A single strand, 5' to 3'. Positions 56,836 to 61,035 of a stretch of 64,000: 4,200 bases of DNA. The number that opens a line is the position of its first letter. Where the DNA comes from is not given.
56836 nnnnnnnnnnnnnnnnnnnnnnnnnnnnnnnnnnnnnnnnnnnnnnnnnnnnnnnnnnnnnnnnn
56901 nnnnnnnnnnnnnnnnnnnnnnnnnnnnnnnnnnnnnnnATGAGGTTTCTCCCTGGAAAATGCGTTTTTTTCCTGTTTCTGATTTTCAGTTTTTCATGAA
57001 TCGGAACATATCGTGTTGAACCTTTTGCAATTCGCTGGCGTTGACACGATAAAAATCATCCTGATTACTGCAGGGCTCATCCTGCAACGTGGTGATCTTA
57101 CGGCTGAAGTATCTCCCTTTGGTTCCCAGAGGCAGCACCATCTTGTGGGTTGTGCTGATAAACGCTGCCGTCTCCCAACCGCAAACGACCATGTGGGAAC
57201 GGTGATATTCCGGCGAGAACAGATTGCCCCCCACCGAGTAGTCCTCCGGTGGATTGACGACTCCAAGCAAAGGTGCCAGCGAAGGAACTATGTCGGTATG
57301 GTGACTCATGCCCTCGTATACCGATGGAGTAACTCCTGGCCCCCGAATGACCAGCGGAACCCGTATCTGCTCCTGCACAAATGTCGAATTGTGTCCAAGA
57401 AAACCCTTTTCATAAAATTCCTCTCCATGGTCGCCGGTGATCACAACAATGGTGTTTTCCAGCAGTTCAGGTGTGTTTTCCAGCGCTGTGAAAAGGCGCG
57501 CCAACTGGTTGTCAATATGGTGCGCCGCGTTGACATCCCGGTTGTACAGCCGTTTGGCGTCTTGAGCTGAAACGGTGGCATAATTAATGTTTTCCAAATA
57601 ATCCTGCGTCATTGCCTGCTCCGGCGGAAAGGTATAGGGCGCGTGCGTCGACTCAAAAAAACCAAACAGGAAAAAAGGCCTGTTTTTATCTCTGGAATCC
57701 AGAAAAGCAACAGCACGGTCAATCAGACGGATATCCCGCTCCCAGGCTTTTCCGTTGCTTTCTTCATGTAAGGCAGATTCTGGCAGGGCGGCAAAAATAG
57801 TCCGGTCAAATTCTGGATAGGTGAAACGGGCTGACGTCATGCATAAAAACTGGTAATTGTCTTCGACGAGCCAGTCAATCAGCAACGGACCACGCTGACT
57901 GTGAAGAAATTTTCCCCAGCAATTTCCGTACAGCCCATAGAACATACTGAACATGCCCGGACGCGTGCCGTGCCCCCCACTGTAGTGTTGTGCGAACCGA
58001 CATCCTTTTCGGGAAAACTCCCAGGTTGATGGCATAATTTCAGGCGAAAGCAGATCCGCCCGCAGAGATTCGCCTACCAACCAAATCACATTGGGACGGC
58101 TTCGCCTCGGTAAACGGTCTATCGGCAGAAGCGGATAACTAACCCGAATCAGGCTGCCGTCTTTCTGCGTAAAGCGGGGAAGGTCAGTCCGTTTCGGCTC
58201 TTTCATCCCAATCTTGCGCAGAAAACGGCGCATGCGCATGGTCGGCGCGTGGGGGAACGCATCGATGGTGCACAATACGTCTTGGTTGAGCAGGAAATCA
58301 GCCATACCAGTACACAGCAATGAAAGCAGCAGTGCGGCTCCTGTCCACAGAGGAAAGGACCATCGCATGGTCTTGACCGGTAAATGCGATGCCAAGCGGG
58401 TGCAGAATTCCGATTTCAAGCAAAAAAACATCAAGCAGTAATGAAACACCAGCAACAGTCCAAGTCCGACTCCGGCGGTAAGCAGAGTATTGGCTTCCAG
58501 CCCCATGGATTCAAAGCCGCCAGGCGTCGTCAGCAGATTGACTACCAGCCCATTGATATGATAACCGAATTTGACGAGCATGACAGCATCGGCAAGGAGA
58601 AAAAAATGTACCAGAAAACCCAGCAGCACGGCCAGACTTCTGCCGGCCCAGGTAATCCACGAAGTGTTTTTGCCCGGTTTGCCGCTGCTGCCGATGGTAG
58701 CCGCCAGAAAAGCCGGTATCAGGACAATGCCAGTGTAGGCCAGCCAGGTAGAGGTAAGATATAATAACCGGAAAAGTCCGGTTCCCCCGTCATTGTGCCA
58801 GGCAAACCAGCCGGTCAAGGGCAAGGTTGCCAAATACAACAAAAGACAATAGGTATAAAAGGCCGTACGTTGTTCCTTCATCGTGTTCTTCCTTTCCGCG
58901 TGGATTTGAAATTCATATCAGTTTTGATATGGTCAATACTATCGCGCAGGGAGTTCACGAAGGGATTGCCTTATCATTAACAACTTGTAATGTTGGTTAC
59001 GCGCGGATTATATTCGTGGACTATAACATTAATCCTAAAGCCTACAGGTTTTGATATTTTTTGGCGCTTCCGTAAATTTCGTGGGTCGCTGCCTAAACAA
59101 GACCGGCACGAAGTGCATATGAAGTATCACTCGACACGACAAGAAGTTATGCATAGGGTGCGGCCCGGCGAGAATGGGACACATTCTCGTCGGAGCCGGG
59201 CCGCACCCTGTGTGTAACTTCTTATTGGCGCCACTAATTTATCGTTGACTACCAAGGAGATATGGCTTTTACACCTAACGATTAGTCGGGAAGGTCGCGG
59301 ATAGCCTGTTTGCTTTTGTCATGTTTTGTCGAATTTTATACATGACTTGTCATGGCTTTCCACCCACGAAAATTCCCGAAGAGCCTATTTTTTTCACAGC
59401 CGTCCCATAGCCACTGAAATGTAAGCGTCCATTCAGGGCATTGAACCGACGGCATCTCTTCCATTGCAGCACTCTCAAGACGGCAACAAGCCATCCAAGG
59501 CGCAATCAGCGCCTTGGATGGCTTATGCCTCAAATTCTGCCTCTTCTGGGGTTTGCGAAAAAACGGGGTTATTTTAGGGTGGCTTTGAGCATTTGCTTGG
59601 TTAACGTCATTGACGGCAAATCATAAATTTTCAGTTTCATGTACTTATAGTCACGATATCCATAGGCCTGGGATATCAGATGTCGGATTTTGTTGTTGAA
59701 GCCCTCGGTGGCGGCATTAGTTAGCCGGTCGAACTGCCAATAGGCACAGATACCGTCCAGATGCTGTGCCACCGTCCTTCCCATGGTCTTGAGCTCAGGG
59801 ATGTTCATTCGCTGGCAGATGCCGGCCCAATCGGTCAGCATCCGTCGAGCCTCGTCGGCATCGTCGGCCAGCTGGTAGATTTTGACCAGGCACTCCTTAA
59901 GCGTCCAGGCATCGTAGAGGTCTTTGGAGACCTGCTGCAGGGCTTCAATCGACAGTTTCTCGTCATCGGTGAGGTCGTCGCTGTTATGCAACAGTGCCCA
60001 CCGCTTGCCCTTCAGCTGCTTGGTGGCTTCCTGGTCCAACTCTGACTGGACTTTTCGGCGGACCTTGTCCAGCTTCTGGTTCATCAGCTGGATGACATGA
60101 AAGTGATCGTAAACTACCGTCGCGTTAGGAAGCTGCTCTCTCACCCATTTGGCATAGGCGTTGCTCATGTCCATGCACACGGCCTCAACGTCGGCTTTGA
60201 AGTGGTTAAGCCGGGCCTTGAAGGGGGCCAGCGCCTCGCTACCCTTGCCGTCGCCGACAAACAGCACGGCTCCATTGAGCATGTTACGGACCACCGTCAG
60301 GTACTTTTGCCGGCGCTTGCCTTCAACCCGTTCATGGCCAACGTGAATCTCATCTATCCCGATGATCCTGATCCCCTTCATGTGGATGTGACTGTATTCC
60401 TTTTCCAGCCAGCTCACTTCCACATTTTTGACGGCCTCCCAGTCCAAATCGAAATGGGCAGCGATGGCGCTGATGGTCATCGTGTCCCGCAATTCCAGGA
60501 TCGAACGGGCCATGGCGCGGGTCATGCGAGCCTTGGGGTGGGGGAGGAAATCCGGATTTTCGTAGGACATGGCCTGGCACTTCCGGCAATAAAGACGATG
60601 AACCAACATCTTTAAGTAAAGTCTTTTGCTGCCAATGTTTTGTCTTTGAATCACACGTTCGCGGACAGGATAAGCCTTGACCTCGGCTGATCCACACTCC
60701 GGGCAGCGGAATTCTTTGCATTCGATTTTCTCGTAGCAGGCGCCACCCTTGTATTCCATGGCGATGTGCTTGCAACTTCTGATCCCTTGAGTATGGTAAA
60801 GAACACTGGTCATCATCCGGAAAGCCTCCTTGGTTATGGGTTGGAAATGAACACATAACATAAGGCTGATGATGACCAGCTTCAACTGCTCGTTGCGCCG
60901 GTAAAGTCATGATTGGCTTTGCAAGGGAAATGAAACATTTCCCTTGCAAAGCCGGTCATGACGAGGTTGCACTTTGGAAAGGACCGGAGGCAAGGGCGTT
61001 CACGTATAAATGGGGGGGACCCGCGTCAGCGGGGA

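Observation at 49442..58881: OmpR-type two-component system facing a five-gene envelope-lipid remodelling operon (PAP2 phosphatase, PepSY-polyAsp protein, phosphoesterase-DgkA fusion, two sulfatase-family transferases)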

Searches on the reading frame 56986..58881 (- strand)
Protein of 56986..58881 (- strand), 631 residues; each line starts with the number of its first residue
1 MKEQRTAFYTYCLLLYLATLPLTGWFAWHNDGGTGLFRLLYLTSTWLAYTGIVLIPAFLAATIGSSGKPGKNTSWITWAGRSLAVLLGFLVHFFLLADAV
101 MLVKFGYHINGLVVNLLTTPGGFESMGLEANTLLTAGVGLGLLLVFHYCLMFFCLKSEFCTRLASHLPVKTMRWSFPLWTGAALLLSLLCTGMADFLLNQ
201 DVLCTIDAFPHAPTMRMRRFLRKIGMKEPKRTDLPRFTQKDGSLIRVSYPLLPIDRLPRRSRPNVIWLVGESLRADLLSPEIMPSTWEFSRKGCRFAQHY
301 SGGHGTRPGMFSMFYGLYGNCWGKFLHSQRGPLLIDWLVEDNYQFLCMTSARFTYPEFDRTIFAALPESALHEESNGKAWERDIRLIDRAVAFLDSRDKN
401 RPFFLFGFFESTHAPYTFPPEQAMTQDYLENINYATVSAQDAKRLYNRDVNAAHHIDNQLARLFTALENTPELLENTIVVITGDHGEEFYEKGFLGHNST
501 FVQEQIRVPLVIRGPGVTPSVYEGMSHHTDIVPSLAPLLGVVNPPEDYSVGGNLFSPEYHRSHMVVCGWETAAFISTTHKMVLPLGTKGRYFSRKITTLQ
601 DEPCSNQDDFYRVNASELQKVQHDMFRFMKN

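Call 4: search_protein_families(library=pfam, proteins=[window:56986-58881:-], max_evalue=0.01)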
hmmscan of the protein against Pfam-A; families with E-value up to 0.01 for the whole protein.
window:56986-58881:- (631 aa): 4 families
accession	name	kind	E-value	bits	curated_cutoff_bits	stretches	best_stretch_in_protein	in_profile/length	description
PF00884.28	Sulfatase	-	6e-36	124.7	25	1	263-541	1-301/301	Sulfatase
PF11893.13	DUF3413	-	1.7e-10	40.9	27.1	1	77-254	79-246/248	Domain of unknown function (DUF3413)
PF02995.22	DUF229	-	0.00079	18.7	25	1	445-489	302-345/496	Protein of unknown function (DUF229)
PF01663.27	Phosphodiest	-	0.0058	16.7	23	0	452-488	187-222/342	Type I phosphodiesterase / nucleotide pyrophosphatase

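Call 5: search_protein_families(library=ncbifam, proteins=[window:56986-58881:-], max_evalue=0.01)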
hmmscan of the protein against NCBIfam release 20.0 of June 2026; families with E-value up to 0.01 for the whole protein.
window:56986-58881:- (631 aa): 7 families
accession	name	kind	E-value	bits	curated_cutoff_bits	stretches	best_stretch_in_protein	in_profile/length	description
NF038282.1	LapC_YejM_PbgA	exception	2.6e-41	141.6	825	1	84-592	90-552/584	LPS biosynthesis-modulating metalloenzyme YejM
NF010322.0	PRK13759.1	equivalog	1.8e-14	53.1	481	2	431-541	252-365/486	arylsulfatase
TIGR03417.1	chol_sulfatase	equivalog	1.1e-12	47.6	433.45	1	437-558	246-363/500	choline-sulfatase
NF045661.1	HdlasePehA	equivalog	3.2e-12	45.8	900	1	450-544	285-380/506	phosphoric/sulfuric ester hydrolase PehA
NF052527.1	Mn_arylsulf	exception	2.1e-10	40.1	850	1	389-538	186-358/479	manganese-dependent arylsulfatase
NF053595.1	LptchSynLtaSGpos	equivalog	1.5e-09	37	970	1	399-629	391-609/626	lipoteichoic acid synthase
NF038075.1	fam_STM4013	hypoth_equivalog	1.3e-06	28.1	250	1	385-498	154-245/261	STM4013/SEN3800 family hydrolase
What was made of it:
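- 56986..58881 (-): Sulf631: DUF3413 membrane domain plus a catalytically intact AP-superfamily domain (YejM/PbgA architecture); first gene of the operon. NF038282 YejM 142 bits against a cut-off of 825 (calls 4, 5).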

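Call 21: search_solved_structures(query=window:56986-58881:-, max_evalue=0.001, show_alignments=2)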
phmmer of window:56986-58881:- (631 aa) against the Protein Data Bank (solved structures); distinct sequences matched with E-value up to 0.001: 42.
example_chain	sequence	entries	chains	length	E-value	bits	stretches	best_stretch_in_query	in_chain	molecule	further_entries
5i5h_A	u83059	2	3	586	1.5e-26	96.2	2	444-594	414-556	Inner membrane protein YejM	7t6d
6xlp_A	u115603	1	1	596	1.6e-26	96.1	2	444-594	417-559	LPS binding protein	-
5i5d_A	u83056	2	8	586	1.1e-22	83.4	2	434-593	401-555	Inner membrane protein YejM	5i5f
6v8q_A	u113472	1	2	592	1.2e-22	83.3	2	434-593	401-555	Inner membrane protein YejM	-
6vat_A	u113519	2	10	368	8.8e-20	73.8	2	434-593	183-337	Periplasmic domain of the cardiolipin transporter protein YejM/PbgA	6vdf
6vc7_A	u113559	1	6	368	9.7e-19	70.4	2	435-593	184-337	Periplasmic domain of the cardiolipin transporter protein YejM/PbgA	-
4uph_A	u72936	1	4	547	2e-10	42.9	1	455-593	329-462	SULFATASE (SULFURIC ESTER HYDROLASE) PROTEIN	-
9bes_B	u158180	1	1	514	1.2e-09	40.3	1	261-555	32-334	S1_8A Sulfatase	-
9bb9_A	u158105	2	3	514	1.4e-09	40.1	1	261-555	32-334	S1_8A sulfatase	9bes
7pth_A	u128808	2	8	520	1.6e-09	39.9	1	430-541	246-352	Choline sulfatase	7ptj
6g5z_A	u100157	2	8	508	1.8e-09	39.8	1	430-541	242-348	Choline-sulfatase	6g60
6fny_A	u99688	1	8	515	1.8e-09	39.7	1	430-541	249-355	Choline-sulfatase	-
5g2v_A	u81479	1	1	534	8.1e-09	37.6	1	446-574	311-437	N-ACETYLGLUCOSAMINE-6-SULFATASE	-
2w8s_A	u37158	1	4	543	6.7e-08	34.6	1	454-544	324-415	PHOSPHONATE MONOESTER HYDROLASE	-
8di0_A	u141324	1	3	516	7.2e-08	34.5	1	395-540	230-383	Arylsulfatase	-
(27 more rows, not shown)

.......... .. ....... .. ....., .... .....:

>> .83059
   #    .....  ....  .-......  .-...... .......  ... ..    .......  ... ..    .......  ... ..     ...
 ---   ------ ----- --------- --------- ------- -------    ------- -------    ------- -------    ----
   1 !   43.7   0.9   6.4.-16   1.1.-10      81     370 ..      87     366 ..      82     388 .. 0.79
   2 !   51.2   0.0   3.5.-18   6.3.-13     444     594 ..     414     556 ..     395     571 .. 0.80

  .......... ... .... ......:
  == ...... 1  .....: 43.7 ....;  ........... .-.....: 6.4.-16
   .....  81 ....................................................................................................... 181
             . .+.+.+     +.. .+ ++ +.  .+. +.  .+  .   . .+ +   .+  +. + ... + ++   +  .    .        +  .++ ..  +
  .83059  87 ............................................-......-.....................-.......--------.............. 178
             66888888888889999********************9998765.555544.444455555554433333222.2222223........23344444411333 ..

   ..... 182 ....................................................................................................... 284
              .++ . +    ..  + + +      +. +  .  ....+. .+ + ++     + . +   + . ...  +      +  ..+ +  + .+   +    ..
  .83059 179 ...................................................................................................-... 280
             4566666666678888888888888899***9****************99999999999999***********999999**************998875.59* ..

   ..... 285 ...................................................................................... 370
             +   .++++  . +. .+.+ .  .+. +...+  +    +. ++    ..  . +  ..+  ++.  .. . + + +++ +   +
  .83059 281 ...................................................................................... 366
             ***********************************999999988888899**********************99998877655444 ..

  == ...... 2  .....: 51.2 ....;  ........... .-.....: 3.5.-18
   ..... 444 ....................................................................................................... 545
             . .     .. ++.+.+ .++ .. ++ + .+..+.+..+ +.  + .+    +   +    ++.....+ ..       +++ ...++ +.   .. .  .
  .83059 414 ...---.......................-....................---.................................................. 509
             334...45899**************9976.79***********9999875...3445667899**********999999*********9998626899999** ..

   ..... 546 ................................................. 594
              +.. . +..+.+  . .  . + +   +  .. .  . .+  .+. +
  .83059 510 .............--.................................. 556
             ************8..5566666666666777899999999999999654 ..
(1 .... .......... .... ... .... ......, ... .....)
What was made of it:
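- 56986..58881 (-): 96 bits to YejM structures (call 21).
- The Pfam Sulfatase domain is present, with weak hits to arylsulfatase and choline-sulfatase models (calls 4, 5, 21).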

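Call 42: find_homologous_proteins(query=window:56986-58881:-, max_evalue=1e-10)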
Query window:56986-58881:- (631 aa): 614 proteins with E <= 1e-10 among 8000 candidates; the best 120 are listed.
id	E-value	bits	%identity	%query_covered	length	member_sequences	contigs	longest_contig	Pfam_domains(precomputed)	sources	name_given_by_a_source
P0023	0.0e+0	1482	99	100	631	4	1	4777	PF11893.14,PF00884.29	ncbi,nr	ncbi:MAG: sulfatase-like hydrolase/transferase [Proteiniphilum sp.]|nr:sulfatase-like hydrolase/tran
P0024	0.0e+0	1324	88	100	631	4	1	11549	PF11893.14,PF00884.29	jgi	jgi:membrane-anchored protein YejM (alkaline phosphatase superfamily)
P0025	0.0e+0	1226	82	100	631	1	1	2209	PF11893.14,PF00884.29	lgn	-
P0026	0.0e+0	1204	80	100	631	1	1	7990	PF11893.14,PF00884.29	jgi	jgi:membrane-anchored protein YejM (alkaline phosphatase superfamily)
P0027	0.0e+0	1200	80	100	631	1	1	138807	PF11893.14,PF00884.29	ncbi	-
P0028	0.0e+0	1199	80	100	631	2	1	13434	PF11893.14,PF00884.29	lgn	-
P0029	0.0e+0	1191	79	100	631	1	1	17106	PF11893.14,PF00884.29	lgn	-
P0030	0.0e+0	1190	81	100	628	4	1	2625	PF11893.14,PF00884.29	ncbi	-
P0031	0.0e+0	1186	80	100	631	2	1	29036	PF11893.14,PF00884.29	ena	-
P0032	0.0e+0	1134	77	100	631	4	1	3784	PF11893.14,PF00884.29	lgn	-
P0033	0.0e+0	1102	73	100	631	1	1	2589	PF11893.14,PF00884.29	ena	-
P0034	0.0e+0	1015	68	100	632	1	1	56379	PF11893.14,PF00884.29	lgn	-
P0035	4.6e-245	833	60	99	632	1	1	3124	PF11893.14,PF00884.29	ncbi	-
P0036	1.0e-217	743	54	98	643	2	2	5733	PF11893.14,PF01663.28,PF00884.29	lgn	-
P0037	1.2e-215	736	53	99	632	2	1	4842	PF11893.14,PF00884.29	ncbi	-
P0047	9.5e-200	683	50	96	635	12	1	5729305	PF11893.14,PF00884.29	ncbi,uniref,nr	ncbi:sulfatase-like hydrolase/transferase [Oligosphaera ethanolica]|uniref:Membrane-anchored protein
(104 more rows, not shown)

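Call 66: find_encoding_contigs(protein=window:56986-58881:-, flank=10000, max_places=8)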
Protein window:56986-58881:- (631 aa): 8 contigs read that carry it; 7 places shown.
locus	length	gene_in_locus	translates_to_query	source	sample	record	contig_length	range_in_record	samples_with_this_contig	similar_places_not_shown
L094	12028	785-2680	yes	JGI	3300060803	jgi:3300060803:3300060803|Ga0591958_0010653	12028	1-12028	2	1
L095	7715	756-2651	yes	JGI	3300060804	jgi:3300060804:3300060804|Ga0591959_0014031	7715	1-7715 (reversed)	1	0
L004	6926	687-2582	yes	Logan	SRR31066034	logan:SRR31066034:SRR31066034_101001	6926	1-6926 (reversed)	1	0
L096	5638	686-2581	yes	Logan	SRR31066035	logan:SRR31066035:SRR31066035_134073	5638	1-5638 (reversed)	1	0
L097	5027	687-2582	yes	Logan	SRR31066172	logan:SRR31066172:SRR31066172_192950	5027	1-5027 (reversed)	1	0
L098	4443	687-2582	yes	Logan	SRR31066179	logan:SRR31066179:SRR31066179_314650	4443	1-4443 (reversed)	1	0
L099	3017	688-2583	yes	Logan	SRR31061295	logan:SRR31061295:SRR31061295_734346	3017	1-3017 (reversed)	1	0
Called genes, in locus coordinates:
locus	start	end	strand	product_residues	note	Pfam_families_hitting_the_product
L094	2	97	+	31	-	?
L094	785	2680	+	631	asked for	PF11893:DUF3413, PF00884:Sulfatase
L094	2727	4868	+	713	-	PF00884:Sulfatase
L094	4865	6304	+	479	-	PF00149:Metallophos, PF01219:DAGK_prokar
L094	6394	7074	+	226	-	-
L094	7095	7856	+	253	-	PF01569:PAP2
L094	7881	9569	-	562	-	PF00672:HAMP, PF00512:HisKA (weak), PF02518:HATPase_c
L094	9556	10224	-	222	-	PF00072:Response_reg, PF00486:Trans_reg_C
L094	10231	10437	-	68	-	-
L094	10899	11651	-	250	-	PF01695:IstB_IS21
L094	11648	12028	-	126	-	?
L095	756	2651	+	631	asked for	PF11893:DUF3413, PF00884:Sulfatase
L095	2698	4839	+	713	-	PF00884:Sulfatase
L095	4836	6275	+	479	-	PF00149:Metallophos, PF01219:DAGK_prokar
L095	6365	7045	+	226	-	-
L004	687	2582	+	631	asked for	PF11893:DUF3413, PF00884:Sulfatase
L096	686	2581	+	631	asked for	PF11893:DUF3413, PF00884:Sulfatase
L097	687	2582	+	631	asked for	PF11893:DUF3413, PF00884:Sulfatase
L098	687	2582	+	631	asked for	PF11893:DUF3413, PF00884:Sulfatase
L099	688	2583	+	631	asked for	PF11893:DUF3413, PF00884:Sulfatase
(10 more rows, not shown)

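Call 97: find_encoding_contigs(protein=P0047, flank=8000, max_places=1)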
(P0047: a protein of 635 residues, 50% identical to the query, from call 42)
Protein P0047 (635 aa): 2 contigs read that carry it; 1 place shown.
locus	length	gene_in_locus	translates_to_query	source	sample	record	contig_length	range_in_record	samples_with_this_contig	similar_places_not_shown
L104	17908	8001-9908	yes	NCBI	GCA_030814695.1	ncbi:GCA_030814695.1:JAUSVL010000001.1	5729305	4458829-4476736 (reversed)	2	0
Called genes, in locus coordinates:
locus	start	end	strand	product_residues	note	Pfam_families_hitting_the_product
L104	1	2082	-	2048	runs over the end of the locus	PF01835:MG2, PF17791:MG3 (faint), PF07703:A2M_BRD, PF00207:A2M, PF07678:TED_complement (faint), PF17973:bMG10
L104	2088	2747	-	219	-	-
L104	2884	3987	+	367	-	PF00483:NTP_transferase, PF22640:ManC_GMP_beta-helix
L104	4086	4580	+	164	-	PF00293:NUDIX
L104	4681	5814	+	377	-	PF00266:Aminotran_5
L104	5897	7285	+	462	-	PF01594:AI-2E_transport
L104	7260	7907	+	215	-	-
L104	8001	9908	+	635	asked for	PF11893:DUF3413, PF00884:Sulfatase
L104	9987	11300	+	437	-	PF05448:AXE1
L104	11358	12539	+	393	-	PF00465:Fe-ADH, PF13685:Fe-ADH_2 (weak), PF25137:ADH_Fe_C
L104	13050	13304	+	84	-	PF21699:TM1266-like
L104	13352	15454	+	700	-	PF07715:Plug, PF00593:TonB_dep_Rec_b-barrel, PF14905:OMP_b-brl_3 (weak)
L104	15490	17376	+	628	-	PF07940:Hepar_II_III_C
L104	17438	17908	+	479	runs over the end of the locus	PF00479:G6PD_N, PF02781:G6PD_C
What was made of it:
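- Tried and rejected: The paralogue of Sulf631 in O. ethanolica has an uninformative neighbourhood (call 97).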

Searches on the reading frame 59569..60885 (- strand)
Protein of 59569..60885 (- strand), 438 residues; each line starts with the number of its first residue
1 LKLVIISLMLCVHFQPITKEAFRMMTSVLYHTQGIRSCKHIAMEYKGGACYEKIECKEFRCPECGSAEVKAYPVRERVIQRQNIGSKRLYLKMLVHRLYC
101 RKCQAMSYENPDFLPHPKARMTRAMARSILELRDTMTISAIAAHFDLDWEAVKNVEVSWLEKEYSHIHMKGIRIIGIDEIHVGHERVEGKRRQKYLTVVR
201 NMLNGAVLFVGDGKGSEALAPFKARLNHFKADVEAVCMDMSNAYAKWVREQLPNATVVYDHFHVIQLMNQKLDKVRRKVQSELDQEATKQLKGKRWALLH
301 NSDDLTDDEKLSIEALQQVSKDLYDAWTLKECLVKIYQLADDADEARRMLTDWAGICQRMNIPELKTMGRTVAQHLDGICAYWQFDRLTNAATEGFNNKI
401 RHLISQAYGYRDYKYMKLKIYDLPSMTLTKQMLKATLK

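Call 4: search_protein_families(library=pfam, proteins=[window:59569-60885:-], max_evalue=0.01)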
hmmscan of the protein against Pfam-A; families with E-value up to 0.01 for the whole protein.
window:59569-60885:- (438 aa): 5 families
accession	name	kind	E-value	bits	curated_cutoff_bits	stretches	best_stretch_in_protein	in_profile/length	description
PF01610.23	DDE_Tnp_ISL3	-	4.6e-68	230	23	1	175-420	1-240/240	Transposase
PF13542.12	HTH_Tnp_ISL3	-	2.9e-06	27.1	27.4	1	117-155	8-46/51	Helix-turn-helix domain of transposase family ISL3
PF14690.11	Zn_ribbon_ISL3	-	0.00041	21.1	25.5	1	58-103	2-47/47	zinc-finger of transposase IS204/IS1001/IS1096/IS1165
PF20020.4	DUF6431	-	0.00042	20.5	26.6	1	61-128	1-62/82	Domain of unknown function (DUF6431)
PF01648.25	ACPS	-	0.0078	16.7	25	0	305-383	27-97/111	4'-phosphopantetheinyl transferase superfamily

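Call 5: search_protein_families(library=ncbifam, proteins=[window:59569-60885:-], max_evalue=0.01)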
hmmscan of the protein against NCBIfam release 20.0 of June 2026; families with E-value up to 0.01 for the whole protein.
window:59569-60885:- (438 aa): 4 families
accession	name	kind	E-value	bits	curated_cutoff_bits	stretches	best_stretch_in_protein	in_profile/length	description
NF033550.5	transpos_ISL3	equivalog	3.2e-85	286.4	180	1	56-421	8-368/370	ISL3 family transposase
NF049917.1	ISAon1_downstr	equivalog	8.9e-24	84.2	250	2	289-418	191-320/327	ISAon1 family transposase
NF049919.1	DesA_ISL3_tail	domain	1.3e-16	61.2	30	1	257-375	2-121/122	DesA/ISL3 alpha bundle tail domain-containing protein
NF033529.1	transpos_ISLre2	equivalog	0.00043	19.7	200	1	188-327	128-264/382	ISLre2 family transposase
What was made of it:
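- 59542..61171 (-): ISL3-family element bounding the cassette on the promoter side, transcribed towards the operon. DDE_Tnp_ISL3 and NF033550 (calls 4, 5).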
